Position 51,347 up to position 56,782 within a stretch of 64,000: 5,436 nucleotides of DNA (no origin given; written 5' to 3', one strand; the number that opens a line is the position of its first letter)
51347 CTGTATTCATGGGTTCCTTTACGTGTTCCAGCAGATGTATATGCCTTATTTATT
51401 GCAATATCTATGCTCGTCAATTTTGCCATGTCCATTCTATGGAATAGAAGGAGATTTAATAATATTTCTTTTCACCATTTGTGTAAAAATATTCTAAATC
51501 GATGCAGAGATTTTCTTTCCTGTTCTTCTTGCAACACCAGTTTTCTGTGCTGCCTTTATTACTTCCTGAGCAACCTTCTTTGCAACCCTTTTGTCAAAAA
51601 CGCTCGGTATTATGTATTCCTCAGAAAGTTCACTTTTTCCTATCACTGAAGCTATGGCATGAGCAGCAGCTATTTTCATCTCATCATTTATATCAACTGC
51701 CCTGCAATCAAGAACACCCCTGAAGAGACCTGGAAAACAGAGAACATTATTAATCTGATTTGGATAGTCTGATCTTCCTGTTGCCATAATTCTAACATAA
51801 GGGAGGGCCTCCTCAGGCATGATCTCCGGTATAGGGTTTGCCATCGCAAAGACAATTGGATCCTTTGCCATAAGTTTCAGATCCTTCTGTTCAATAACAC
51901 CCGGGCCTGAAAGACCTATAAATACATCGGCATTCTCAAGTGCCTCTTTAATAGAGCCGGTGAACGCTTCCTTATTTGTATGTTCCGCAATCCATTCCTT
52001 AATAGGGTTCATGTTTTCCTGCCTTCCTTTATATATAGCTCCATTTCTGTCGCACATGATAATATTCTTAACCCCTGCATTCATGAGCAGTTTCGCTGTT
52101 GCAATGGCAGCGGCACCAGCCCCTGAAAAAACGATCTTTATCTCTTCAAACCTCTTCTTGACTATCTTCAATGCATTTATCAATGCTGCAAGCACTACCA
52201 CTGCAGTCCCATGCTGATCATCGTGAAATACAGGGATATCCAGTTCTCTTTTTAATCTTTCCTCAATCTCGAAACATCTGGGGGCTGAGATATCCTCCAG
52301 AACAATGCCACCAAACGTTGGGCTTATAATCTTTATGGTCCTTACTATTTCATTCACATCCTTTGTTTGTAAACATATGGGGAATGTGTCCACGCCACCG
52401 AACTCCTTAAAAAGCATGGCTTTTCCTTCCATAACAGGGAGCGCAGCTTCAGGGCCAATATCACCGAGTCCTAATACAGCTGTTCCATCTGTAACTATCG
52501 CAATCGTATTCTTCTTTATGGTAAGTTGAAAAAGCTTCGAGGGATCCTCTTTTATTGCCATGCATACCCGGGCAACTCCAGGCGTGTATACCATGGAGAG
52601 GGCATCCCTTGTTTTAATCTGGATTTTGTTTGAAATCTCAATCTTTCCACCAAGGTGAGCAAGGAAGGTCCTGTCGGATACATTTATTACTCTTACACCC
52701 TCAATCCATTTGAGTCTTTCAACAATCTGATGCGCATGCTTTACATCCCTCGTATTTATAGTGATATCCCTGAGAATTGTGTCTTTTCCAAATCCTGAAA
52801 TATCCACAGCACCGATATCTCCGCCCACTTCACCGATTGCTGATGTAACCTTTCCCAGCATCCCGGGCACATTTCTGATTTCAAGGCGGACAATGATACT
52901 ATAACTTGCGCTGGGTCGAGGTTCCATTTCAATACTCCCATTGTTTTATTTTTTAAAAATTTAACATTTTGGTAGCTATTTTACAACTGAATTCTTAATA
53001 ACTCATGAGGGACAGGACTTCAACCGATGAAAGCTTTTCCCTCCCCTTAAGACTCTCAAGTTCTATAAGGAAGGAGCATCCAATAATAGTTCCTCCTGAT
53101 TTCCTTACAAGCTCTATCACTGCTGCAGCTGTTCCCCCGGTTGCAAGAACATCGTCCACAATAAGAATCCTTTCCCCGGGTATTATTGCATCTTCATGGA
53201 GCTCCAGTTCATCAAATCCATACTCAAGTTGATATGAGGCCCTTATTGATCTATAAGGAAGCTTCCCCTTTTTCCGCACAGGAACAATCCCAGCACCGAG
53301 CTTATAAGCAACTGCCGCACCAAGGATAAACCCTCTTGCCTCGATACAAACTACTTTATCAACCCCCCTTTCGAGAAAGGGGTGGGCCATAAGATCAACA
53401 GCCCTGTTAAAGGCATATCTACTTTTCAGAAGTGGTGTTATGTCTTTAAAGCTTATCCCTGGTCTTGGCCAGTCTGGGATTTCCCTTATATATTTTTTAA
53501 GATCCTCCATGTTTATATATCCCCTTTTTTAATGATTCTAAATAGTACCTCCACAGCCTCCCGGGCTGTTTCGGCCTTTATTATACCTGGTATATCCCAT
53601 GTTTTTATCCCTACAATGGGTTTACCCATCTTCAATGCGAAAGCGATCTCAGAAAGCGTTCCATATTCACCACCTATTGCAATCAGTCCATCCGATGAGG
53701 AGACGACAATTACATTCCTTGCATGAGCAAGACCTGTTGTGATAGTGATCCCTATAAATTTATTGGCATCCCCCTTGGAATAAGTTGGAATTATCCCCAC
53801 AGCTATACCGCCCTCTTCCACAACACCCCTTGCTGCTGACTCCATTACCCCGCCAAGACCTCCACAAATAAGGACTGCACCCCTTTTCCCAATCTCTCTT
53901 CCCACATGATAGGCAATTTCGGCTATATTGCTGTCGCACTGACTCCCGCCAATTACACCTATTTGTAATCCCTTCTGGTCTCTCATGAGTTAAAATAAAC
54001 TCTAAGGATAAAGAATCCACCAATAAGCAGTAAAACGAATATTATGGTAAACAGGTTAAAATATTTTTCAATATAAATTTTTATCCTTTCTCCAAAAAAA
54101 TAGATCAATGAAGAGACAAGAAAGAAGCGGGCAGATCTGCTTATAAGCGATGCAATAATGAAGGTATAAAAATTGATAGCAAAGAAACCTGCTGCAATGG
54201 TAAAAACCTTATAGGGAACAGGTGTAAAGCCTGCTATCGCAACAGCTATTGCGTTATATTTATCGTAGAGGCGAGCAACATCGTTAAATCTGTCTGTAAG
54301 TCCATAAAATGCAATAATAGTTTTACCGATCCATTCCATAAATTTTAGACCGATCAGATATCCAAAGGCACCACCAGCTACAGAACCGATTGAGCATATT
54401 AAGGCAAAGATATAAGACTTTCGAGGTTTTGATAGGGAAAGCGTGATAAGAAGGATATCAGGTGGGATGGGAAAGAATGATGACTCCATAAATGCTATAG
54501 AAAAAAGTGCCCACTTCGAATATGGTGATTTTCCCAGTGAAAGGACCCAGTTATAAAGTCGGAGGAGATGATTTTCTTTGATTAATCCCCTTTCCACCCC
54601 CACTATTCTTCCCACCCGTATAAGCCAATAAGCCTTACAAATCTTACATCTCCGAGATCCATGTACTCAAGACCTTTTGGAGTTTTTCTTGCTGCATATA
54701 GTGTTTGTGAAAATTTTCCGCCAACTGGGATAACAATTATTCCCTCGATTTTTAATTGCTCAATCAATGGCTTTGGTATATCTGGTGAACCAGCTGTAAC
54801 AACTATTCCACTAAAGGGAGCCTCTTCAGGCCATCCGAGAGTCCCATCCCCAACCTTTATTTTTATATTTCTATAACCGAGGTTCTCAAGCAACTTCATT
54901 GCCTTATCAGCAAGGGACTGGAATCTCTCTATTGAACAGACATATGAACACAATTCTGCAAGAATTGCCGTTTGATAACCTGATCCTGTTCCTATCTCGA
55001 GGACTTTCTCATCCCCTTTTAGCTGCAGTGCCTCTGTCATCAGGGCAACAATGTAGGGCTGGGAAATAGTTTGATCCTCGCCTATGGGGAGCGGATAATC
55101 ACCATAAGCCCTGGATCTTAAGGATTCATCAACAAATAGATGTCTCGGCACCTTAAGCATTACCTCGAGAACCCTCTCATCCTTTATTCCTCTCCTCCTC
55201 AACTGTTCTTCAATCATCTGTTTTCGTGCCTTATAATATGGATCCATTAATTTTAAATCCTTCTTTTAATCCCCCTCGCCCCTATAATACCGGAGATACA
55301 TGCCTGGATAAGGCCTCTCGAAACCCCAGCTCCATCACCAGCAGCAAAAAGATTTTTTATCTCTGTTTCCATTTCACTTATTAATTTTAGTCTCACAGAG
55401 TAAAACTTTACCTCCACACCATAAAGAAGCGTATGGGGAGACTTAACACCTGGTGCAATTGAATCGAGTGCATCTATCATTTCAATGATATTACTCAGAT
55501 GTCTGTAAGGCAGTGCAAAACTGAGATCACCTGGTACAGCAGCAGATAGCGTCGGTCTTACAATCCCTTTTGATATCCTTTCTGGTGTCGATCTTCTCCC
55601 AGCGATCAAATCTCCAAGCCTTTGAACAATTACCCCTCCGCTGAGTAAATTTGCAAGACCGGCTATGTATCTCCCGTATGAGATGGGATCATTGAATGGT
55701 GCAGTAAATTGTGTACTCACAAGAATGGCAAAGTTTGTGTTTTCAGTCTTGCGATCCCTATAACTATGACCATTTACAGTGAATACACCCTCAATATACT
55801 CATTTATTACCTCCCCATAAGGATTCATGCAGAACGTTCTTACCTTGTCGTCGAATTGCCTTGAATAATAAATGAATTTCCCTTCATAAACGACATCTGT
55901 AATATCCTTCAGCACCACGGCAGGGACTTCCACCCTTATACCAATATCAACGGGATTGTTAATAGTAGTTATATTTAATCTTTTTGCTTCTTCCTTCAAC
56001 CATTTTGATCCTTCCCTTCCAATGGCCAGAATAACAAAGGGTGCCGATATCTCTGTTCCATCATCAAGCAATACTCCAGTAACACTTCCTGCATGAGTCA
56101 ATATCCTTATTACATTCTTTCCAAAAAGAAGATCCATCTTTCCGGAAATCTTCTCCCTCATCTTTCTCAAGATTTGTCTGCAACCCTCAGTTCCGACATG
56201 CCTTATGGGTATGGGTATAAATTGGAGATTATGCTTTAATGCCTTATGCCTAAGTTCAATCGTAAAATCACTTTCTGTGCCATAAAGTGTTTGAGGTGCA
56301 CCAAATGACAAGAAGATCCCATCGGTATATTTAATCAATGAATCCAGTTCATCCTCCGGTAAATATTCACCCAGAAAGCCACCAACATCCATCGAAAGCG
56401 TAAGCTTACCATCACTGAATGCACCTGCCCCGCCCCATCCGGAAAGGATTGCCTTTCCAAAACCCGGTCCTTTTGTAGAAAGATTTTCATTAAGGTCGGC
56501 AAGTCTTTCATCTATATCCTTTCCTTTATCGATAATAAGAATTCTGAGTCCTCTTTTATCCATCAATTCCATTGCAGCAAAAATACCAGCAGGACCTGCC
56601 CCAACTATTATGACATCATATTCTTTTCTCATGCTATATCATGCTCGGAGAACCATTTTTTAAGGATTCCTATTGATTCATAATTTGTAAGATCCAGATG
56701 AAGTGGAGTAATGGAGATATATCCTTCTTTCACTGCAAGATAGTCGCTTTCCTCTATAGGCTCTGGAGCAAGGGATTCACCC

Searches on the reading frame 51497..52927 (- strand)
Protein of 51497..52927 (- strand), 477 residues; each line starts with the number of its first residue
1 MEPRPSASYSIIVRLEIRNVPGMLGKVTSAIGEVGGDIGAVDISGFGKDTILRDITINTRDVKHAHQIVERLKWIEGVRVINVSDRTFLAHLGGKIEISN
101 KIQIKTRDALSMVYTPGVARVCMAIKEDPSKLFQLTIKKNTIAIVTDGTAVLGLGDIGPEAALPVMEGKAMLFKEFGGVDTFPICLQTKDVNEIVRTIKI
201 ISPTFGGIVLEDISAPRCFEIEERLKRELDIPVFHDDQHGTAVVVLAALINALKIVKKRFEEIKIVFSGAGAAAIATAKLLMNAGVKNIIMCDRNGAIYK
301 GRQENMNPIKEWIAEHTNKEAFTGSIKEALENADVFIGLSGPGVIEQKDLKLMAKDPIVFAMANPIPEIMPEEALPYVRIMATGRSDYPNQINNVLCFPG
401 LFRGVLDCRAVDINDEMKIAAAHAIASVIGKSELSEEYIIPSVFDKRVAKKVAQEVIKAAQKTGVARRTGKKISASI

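Call 107: search_protein_families(library=pfam, proteins=[window:51497-52927:-], max_evalue=0.00001)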
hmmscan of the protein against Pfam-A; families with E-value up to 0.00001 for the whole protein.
window:51497-52927:- (477 aa): 3 families
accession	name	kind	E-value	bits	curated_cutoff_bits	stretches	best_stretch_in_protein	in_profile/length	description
PF00390.24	malic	-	6.1e-30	104.8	23.1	1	95-226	3-182/182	Malic enzyme, N-terminal domain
PF03949.21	Malic_M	-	7.7e-30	104.5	23.5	1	240-460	3-257/258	Malic enzyme, NAD binding domain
PF13291.12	ACT_4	-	2.7e-07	31.6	27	1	7-79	3-76/80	ACT domain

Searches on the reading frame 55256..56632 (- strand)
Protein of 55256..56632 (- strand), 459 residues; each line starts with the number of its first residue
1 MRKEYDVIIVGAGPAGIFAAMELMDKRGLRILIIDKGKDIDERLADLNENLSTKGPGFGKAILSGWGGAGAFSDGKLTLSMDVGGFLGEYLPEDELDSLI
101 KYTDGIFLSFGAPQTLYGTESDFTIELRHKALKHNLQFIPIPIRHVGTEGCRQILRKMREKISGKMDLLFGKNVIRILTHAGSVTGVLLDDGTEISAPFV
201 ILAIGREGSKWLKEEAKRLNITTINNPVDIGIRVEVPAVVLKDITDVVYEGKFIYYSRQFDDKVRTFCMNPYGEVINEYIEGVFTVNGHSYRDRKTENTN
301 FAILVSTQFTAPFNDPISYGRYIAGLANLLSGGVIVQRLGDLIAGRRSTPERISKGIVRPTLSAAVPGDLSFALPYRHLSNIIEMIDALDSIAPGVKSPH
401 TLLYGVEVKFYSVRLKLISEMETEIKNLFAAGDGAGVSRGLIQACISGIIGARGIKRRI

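Call 107: search_protein_families(library=pfam, proteins=[window:55256-56632:-], max_evalue=0.00001)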
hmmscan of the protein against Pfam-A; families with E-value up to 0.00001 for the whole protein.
window:55256-56632:- (459 aa): 8 families
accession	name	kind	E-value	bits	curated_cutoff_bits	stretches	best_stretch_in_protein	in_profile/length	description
PF07992.20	Pyr_redox_2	-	1.8e-12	47.8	26.1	0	5-38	1-33/291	Pyridine nucleotide-disulphide oxidoreductase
PF01134.28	GIDA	-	8.5e-12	45.3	22.1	0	367-457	301-385/391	Glucose inhibited division protein A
PF21688.3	FAD-depend_C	-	3.2e-10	41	27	1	261-408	43-195/197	FAD-dependent protein, C-terminal domain-like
PF00890.30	FAD_binding_2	-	4.4e-08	33.2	20.4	0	6-38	1-32/414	FAD binding domain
PF03486.20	HI0933_like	-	2.9e-07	30.6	50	1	6-44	2-39/244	HI0933-like protein Rossmann domain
PF01266.30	DAO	-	2.1e-06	27.9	27.9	0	6-40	1-34/353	FAD dependent oxidoreductase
PF01494.25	FAD_binding_3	-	3.4e-06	27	22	0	4-38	1-34/349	FAD binding domain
PF13738.12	Pyr_redox_3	-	4.8e-06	26.5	30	0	8-38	1-31/305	Pyridine nucleotide-disulphide oxidoreductase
